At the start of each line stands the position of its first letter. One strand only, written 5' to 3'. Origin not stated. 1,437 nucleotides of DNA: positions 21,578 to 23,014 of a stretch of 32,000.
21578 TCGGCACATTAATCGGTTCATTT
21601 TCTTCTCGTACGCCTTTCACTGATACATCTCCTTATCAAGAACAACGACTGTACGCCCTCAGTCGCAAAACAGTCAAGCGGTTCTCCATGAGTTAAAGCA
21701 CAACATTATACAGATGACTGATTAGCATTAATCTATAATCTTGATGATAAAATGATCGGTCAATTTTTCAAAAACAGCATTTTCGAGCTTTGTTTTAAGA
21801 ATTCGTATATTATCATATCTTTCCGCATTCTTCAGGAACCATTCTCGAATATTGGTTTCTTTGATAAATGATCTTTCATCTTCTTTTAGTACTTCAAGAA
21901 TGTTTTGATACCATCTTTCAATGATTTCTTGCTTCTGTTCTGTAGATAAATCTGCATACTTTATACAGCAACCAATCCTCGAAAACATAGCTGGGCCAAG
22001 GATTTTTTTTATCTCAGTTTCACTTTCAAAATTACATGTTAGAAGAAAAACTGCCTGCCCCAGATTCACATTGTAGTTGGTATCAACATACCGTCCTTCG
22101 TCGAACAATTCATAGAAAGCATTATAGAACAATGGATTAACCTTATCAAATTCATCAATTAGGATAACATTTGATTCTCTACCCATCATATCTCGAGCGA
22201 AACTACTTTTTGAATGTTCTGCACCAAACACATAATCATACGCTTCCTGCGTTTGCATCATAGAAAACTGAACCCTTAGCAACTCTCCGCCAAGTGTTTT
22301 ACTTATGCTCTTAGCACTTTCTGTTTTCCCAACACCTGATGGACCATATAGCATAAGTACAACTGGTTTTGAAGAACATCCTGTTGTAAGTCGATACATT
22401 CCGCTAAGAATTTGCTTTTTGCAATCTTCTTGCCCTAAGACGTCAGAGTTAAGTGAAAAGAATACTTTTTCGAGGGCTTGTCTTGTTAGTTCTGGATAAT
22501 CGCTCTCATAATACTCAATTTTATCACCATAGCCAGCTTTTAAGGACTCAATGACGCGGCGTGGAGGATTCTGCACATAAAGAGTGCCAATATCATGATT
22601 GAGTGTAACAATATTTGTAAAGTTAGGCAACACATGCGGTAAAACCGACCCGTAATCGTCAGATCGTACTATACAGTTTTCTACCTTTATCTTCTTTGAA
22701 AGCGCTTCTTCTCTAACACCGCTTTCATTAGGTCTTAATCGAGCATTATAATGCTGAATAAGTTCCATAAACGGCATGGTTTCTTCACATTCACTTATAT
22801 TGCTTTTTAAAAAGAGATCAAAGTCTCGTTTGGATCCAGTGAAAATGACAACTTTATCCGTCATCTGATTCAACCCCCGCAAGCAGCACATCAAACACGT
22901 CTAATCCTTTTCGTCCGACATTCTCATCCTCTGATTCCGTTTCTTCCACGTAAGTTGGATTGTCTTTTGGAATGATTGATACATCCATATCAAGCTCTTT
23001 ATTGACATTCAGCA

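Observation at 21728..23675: Translationally coupled pair: 273-aa unknown protein + single-ring ClpB-D2-like AAA+ (Dodola-like, or a new pair if it is not)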

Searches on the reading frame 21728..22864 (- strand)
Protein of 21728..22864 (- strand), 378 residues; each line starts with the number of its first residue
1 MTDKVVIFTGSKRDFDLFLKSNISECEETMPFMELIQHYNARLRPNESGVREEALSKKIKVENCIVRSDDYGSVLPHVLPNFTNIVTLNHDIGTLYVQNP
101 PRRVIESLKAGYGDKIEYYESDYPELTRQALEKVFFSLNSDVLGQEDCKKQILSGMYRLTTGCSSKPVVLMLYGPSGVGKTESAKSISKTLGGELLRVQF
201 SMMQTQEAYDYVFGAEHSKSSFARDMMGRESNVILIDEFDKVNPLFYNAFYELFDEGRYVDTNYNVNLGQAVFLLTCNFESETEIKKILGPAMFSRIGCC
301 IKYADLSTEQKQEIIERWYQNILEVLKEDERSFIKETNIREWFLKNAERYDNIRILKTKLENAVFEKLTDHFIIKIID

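Call 3: search_protein_families(library=pfam, proteins=[window:21728-22864:-], max_evalue=0.01)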
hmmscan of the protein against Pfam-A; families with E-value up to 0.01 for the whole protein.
window:21728-22864:- (378 aa): 10 families
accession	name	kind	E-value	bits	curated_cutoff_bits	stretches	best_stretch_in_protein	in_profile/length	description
PF07724.20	AAA_2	-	3.8e-12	47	27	1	168-300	4-137/166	AAA domain (Cdc48 subfamily)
PF07728.20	AAA_5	-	2.2e-09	37.9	22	1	170-262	2-100/139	AAA domain (dynein-related subfamily)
PF00004.35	AAA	-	4.3e-09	37.3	21.2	1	170-255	1-93/131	ATPase family associated with various cellular activities (AAA)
PF13401.12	AAA_22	-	7.2e-05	23.5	27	1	169-255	7-109/130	AAA domain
PF07726.17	AAA_3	-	0.00011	22.5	27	1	171-277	3-109/131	ATPase family associated with various cellular activities (AAA)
PF00910.28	RNA_helicase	-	0.00072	20.4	21.5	1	171-236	2-65/105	RNA helicase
PF13173.12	AAA_14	-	0.0017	18.8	27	1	169-255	4-86/129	AAA domain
PF13191.12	AAA_16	-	0.0032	18.4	32.6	0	163-197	20-52/167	AAA ATPase domain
PF13479.12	AAA_24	-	0.0044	17.3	27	1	167-191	2-26/195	AAA domain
PF21906.2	NrtR_WHD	-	0.0091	16.6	27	0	193-228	2-37/61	NrtR DNA-binding winged helix domain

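Call 4: search_protein_families(library=padloc, proteins=[window:21728-22864:-], max_evalue=0.01)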
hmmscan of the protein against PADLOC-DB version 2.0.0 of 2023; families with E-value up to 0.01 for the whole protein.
window:21728-22864:- (378 aa): 10 families
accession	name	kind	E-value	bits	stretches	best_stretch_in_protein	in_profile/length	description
PDLC03838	DolB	-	1.8e-129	430.2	1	4-373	3-372/375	-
PDLC04606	PDC-M37B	-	1.9e-30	104.3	1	124-370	128-385/390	-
PDLC04605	PDC-M37B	-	2e-25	87.9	1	125-369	259-512/518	-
PDLC04140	mad8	-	1.4e-05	22.8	1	166-361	26-167/314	mads_8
PDLC02196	IetA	-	4.8e-05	20.9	1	167-199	122-154/374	-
PDLC04232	IetA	-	0.0014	16.1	1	170-242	119-186/330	-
PDLC01993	RtcR--CARF_AAA_HTH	-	0.0018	14.7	1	138-229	178-270/523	-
PDLC02195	IetA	-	0.0021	15.4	1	169-199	139-169/395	-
PDLC01668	Cas12e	-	0.0022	14.6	1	311-369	54-112/776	CAS-V-E; effector__SPE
PDLC01670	Cas12e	-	0.0022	14.6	1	311-369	54-112/776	Cas12e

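Call 16: find_homologous_proteins(query=window:21728-22864:-, max_evalue=0.001)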
Query window:21728-22864:- (378 aa): 1821 proteins with E <= 0.001 among 5033 candidates; the best 120 are listed.
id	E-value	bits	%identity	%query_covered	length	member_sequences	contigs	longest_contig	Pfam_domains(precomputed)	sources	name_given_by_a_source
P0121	2.9e-251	851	100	100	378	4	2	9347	PF07724.21,PF00004.36,PF07728.21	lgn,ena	-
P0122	4.7e-226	768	90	99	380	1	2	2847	PF07724.21,PF00004.36,PF07728.21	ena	-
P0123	1.4e-225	766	90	99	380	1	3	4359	PF07724.21,PF00004.36,PF07728.21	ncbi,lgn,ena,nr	ncbi:MAG: AAA family ATPase [Oscillospiraceae bacterium]|nr:AAA family ATPase [Oscillospiraceae bact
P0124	1.9e-225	766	90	99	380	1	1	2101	PF07724.21,PF00004.36,PF07728.21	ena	-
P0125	3.2e-225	765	90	99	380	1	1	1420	PF07724.21,PF00004.36,PF07728.21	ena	-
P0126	3.6e-225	765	90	99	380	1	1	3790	PF07724.21,PF00004.36,PF07728.21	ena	-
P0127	1.8e-224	762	89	99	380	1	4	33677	PF07724.21,PF00004.36,PF07728.21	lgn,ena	-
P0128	4.3e-224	761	89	99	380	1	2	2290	PF07724.21,PF00004.36,PF07728.21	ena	-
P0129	5.1e-224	761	89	99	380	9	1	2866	PF07724.21,PF00004.36,PF07728.21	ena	-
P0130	1.1e-223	760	88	99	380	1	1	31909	PF07724.21,PF00004.36,PF07728.21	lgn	-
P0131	1.1e-223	760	89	99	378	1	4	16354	PF07724.21,PF00004.36,PF07728.21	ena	-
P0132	3.0e-223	758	88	99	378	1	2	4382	PF07724.21,PF00004.36,PF07728.21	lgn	-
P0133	3.6e-223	758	88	99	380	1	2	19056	PF07724.21,PF00004.36,PF07728.21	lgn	-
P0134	4.6e-223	758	89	99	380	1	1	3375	PF07724.21,PF00004.36,PF07728.21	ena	-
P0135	7.5e-223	757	89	99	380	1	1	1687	PF07724.21,PF00004.36,PF07728.21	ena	-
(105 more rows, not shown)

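Call 23: search_solved_structures(query=A2, max_evalue=0.001, show_alignments=1)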
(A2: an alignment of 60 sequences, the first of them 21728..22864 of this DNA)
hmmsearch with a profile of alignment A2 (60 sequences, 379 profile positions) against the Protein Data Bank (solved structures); distinct sequences matched with E-value up to 0.001: 83 (the best 60 are shown).
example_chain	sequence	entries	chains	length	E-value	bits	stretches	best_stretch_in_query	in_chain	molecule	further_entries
6uqe_A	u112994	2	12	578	6.8e-19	71.2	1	123-346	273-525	ATP-dependent Clp protease ATP-binding subunit ClpA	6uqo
1ksf_X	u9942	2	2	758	2e-18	69.6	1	123-346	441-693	ATP-DEPENDENT CLP PROTEASE ATP-BINDING SUBUNIT CLPA | ClpA protein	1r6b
6w1z_A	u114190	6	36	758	2e-18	69.6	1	123-346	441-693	ATP-dependent Clp protease ATP-binding subunit ClpA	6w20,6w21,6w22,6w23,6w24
7uiv_A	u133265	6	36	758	2e-18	69.6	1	123-346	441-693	ATP-dependent Clp protease ATP-binding subunit ClpA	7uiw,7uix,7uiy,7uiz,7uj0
6em9_A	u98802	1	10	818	2.4e-17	66.1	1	124-282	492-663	ATP-dependent Clp protease ATP-binding subunit ClpC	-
6em8_A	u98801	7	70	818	2.4e-17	66.1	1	124-282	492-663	ATP-dependent Clp protease ATP-binding subunit ClpC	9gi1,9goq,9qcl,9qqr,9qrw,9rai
8zrs_A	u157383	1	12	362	8.8e-16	60.9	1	137-289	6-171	Caseinolytic peptidase B protein homolog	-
8zr0_A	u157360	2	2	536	1.5e-15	60.1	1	136-289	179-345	Caseinolytic peptidase B protein homolog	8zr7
7ttr_A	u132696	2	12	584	3.6e-15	58.9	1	131-325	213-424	Caseinolytic peptidase B protein homolog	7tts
3pxi_A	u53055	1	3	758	7.6e-15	57.8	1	121-338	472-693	Negative regulator of genetic competence ClpC/MecB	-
4lj4_A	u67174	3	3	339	1e-14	57.4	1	125-281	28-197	Chaperone protein ClpB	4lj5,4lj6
1qvr_A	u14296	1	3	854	1.1e-14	57.3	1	126-281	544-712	ClpB protein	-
4lj8_A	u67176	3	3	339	1.3e-14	57.1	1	125-281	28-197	Chaperone protein ClpB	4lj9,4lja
6emw_B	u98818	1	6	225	1.5e-14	56.9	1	124-283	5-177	ATP-dependent Clp protease ATP-binding subunit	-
7us2_A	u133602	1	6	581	1.7e-14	56.7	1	131-325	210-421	Caseinolytic peptidase B protein homolog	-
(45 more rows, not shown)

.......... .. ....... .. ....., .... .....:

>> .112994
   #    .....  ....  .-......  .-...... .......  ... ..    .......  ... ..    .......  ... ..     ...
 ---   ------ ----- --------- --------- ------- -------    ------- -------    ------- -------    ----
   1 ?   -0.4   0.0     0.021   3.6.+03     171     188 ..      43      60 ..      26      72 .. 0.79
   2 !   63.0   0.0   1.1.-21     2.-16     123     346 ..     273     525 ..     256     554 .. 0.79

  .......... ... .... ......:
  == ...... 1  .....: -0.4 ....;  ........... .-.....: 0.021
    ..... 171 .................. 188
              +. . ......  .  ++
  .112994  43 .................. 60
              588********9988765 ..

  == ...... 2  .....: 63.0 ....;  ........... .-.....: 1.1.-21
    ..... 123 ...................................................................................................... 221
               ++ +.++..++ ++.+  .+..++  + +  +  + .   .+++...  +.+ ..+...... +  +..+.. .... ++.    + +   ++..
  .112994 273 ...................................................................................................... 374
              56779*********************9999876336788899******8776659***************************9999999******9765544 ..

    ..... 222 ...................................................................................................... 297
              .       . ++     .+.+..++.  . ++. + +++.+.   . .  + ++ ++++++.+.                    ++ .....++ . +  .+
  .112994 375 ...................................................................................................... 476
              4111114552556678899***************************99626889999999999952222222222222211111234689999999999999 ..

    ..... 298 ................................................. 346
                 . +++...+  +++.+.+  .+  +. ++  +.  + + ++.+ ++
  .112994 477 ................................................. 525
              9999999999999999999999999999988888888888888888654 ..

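Call 32: predict_structure(alignment_id=A2)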
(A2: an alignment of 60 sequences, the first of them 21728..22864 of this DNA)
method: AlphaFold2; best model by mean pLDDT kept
length: 378 residues; sequences in the alignment: 60
mean_pLDDT: 84.9   pTM: 0.78
mean pLDDT of the five models: 84.9, 67.9, 67.3, 57.2, 55.8
residues with pLDDT >= 90: 144; 70-90: 191; 50-70: 43; < 50: 0
segments of 3 or more residues with pLDDT < 50: none
pLDDT, mean of each block of 10 residues (from residue 1): 89 91 90 84 68 67 90 81 81 92 88 90 79 92 87 86 75 91 91 82 71 67 79 88 83 73 69 92 93 90 90 92 95 95 92 88 95 78
secondary structure, 60 per line:
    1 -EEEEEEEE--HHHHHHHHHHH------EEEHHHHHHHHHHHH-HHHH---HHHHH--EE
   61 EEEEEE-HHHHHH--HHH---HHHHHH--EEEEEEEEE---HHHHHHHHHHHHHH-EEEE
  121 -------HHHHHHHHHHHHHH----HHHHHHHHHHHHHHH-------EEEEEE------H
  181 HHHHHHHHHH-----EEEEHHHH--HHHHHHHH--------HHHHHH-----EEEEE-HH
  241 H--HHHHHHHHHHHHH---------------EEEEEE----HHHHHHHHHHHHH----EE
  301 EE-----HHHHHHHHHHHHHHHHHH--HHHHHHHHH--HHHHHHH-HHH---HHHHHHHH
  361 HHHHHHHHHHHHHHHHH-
elements in order: E2-9 H12-22 E29-31 H32-43 H45-48 H52-56 E59-66 H68-73 H82-87 E90-98 H102-115 E117-120 H128-141 H146-160 E168-173 H180-190 E196-199 H200-203 H206-213 H222-227 E233-237 H244-256 E272-277 H282-294 E299-302 H308-325 H328-336 H339-345 H353-377

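Call 37: fold_search(model_id=the predicted structure, library=pdb)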
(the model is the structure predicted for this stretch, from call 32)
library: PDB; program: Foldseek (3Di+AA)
matches with E <= 10: 1740; with E <= 0.001: 1056
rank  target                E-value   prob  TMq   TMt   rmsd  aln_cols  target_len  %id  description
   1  9if4_B                4.5e-13  1.00  0.53  0.37   8.3       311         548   20  Structure of the Mycobacterium Tuberculosis ClpC1P1P2 complex bound to the activator Bz-Leu-Leu (released 2025-08-27)
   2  8ycx_D                2.8e-12  1.00  0.53  0.37   7.9       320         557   19  CryoEM structure of M. tuberculosis ClpC1P1P2 complex bound to bortezomib, conformation 2 (released 2025-03-19)
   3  9if4_E                3.0e-12  1.00  0.52  0.37  13.8       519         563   14  Structure of the Mycobacterium Tuberculosis ClpC1P1P2 complex bound to the activator Bz-Leu-Leu (released 2025-08-27)
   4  9if4_C                4.0e-12  1.00  0.52  0.35   8.3       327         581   18  Structure of the Mycobacterium Tuberculosis ClpC1P1P2 complex bound to the activator Bz-Leu-Leu (released 2025-08-27)
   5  8xoo_O                4.5e-12  1.00  0.55  0.38  12.2       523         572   14  Cryo-EM structure of the ClpC1:ClpP1P2 degradation complex in Streptomyces hawaiiensis (released 2024-03-27)
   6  9if4_D                4.8e-12  1.00  0.52  0.35   8.2       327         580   19  Structure of the Mycobacterium Tuberculosis ClpC1P1P2 complex bound to the activator Bz-Leu-Leu (released 2025-08-27)
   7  9gi1_e                5.1e-12  1.00  0.53  0.36  13.0       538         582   14  Structure of the S.aureus MecA/ClpC/ClpP degradation system (released 2025-08-20)
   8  9gi1_b                5.1e-12  1.00  0.50  0.34  13.3       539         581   14  Structure of the S.aureus MecA/ClpC/ClpP degradation system (released 2025-08-20)
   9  7uiy_A                5.4e-12  1.00  0.53  0.36  14.1       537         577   15  ClpAP complex bound to ClpS N-terminal extension, class IIIa (released 2022-10-26)
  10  7uiw_A                5.7e-12  1.00  0.54  0.37  14.8       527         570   14  ClpAP complex bound to ClpS N-terminal extension, class IIb (released 2022-11-09)
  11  9qqr_B                8.2e-12  1.00  0.54  0.28  16.5       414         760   18  S.aureus ClpC decameric resting state (released 2025-07-30)
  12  8xoo_S                9.7e-12  1.00  0.52  0.35  13.9       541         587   14  Cryo-EM structure of the ClpC1:ClpP1P2 degradation complex in Streptomyces hawaiiensis (released 2024-03-27)
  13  4fd2_A                1.0e-11  1.00  0.51  0.61   5.1       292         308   23  Crystal structure of the C-terminal domain of ClpB (released 2012-07-18)
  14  7uiv_F                1.2e-11  1.00  0.54  0.38  10.3       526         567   14  ClpAP complex bound to ClpS N-terminal extension, class IIa (released 2022-11-09)
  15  4fcw_C                1.4e-11  1.00  0.50  0.60   4.6       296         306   20  Crystal structure of the C-terminal domain of ClpB (released 2012-07-18)
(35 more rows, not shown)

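Call 41: search_solved_structures(query=window:21728-22864:-, max_evalue=1e-8, show_alignments=5)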
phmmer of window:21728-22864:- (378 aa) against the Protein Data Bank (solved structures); distinct sequences matched with E-value up to 1e-8: 25.
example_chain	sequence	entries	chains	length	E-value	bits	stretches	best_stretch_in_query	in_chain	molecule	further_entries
6uqe_A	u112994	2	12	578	8.6e-13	51.2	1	128-287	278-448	ATP-dependent Clp protease ATP-binding subunit ClpA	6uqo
1ksf_X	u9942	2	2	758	2.3e-12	49.8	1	128-287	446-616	ATP-DEPENDENT CLP PROTEASE ATP-BINDING SUBUNIT CLPA | ClpA protein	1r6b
6w1z_A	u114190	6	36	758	2.3e-12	49.8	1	128-287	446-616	ATP-dependent Clp protease ATP-binding subunit ClpA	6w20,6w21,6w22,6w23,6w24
7uiv_A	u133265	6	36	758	2.3e-12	49.8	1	128-287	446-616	ATP-dependent Clp protease ATP-binding subunit ClpA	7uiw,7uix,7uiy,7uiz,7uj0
4lj8_A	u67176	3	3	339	1.3e-11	47.3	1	128-282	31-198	Chaperone protein ClpB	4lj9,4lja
4lj4_A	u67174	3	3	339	1.5e-11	47.1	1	128-282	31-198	Chaperone protein ClpB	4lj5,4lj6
1qvr_A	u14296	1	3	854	3.8e-11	45.8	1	128-283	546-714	ClpB protein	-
3pxi_A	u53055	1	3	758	4.6e-11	45.5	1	137-333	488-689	Negative regulator of genetic competence ClpC/MecB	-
6emw_B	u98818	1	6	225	5.2e-11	45.3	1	135-281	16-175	ATP-dependent Clp protease ATP-binding subunit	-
4lj7_A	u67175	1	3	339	5.2e-11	45.3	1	128-282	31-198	Chaperone protein ClpB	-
8zrs_A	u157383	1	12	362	1.4e-10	43.9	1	138-283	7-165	Caseinolytic peptidase B protein homolog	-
4fct_A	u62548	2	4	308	1.4e-10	43.9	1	131-282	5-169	Chaperone protein ClpB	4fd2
8zr0_A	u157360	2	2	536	1.7e-10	43.6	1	138-282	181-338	Caseinolytic peptidase B protein homolog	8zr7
6em8_A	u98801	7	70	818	2.2e-10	43.2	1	135-281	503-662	ATP-dependent Clp protease ATP-binding subunit ClpC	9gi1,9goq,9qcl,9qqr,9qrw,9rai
6em9_A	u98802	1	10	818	2.3e-10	43.2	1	135-281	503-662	ATP-dependent Clp protease ATP-binding subunit ClpC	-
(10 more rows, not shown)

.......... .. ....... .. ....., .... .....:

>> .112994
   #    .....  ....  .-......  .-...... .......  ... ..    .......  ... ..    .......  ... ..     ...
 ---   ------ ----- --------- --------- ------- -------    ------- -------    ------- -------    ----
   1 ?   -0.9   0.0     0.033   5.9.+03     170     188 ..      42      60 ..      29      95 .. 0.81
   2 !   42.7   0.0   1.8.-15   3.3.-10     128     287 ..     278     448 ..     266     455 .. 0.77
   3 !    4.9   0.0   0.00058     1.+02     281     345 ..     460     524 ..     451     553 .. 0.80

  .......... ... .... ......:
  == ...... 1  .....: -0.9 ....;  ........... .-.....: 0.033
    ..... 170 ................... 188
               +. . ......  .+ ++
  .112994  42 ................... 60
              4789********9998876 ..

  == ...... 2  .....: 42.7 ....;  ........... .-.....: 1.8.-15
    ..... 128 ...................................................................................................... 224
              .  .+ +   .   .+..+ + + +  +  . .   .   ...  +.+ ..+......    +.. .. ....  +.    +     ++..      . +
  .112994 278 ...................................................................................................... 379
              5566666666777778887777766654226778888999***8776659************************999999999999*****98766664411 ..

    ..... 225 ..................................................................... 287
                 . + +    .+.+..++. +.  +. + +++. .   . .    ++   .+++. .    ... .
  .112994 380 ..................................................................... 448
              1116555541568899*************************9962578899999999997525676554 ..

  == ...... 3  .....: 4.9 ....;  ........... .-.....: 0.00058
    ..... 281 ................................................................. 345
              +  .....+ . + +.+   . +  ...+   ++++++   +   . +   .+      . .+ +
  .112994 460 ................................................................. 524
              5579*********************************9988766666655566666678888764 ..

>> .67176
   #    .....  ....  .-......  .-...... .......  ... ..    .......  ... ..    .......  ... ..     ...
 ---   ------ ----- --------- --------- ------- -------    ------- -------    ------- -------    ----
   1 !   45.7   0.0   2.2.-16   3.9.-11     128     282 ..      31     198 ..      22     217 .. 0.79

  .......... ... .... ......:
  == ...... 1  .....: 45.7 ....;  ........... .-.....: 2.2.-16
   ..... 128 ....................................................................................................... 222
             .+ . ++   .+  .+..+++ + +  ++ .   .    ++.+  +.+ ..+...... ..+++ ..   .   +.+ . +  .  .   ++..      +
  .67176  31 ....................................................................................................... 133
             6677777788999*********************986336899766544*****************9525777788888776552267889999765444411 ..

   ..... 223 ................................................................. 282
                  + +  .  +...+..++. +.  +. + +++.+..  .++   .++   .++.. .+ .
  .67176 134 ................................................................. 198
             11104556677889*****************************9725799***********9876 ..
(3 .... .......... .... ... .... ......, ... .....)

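Call 44: search_protein_families(library=phrogs, proteins=[window:21728-22864:-], max_evalue=0.01)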
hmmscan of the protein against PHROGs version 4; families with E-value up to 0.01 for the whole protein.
window:21728-22864:- (378 aa): 13 families
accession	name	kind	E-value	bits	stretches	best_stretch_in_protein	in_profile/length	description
phrog_4871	-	other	3.9e-19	69.6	1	129-345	455-704/764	ATP-dependent protease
phrog_168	-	DNA, RNA and nucleotide metabolism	4.1e-11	44.1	1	167-324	43-178/314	clamp loader of DNA polymerase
phrog_3757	-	unknown function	8.6e-09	36.2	1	167-240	126-194/367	-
phrog_11838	-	DNA, RNA and nucleotide metabolism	4.9e-08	33.6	1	140-243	17-111/420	clamp loader of DNA polymerase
phrog_1297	-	other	5e-07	30.1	1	154-297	12-163/356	ATPase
phrog_10401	-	other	7.9e-07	29.2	1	151-205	457-498/667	ATPase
phrog_15585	-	unknown function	1.5e-05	24.5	1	136-243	318-429/793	-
phrog_249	-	moron, auxiliary metabolic gene and host takeover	7.3e-05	23.2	1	168-206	128-166/380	porphyrin biosynthesis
phrog_16448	-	other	0.0026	17.1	1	169-360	451-640/680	ATPase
phrog_8638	-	unknown function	0.0053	16.4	0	167-241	305-375/568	-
phrog_5846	-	DNA, RNA and nucleotide metabolism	0.0063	16.8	0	141-244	17-108/380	clamp loader of DNA polymerase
phrog_5534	-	unknown function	0.0093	16.2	0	170-242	30-98/273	-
phrog_3277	-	DNA, RNA and nucleotide metabolism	0.0096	16.8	0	165-239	8-87/168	DnaC-like helicase loader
